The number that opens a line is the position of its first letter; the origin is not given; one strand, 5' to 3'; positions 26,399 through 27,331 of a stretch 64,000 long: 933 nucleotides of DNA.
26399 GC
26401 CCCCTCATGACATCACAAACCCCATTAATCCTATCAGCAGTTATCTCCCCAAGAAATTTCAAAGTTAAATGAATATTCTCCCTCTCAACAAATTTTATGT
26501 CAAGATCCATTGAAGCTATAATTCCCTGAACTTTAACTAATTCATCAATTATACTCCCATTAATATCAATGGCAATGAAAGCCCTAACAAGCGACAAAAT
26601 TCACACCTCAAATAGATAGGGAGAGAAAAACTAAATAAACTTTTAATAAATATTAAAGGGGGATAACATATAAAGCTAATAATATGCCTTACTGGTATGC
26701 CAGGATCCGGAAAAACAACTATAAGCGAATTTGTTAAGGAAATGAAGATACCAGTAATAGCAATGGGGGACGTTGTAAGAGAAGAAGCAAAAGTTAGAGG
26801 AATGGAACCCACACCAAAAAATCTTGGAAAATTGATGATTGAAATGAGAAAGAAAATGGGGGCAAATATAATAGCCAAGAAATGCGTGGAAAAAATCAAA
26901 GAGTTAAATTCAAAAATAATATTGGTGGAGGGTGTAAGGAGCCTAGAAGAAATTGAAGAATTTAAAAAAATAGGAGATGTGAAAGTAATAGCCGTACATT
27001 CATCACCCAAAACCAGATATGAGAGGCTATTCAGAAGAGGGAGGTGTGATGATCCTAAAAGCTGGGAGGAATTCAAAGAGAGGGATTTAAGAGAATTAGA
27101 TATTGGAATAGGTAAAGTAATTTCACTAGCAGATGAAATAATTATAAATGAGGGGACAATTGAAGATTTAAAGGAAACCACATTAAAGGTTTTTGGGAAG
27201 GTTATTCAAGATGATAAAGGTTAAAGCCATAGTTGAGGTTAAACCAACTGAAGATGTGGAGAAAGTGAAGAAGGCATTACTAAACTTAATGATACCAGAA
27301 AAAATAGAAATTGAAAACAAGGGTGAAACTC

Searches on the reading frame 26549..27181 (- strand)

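Call 55: search_protein_families(library=pfam, max_evalue=0.1, proteins=[window:26549-27181:-])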
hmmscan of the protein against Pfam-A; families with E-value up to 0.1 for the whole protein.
window:26549-27181:- (210 aa): 1 family
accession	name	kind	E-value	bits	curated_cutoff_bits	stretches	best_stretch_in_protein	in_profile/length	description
PF12497.13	ERbeta_N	-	0.0039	17.5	25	1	38-80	8-50/114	Estrogen receptor beta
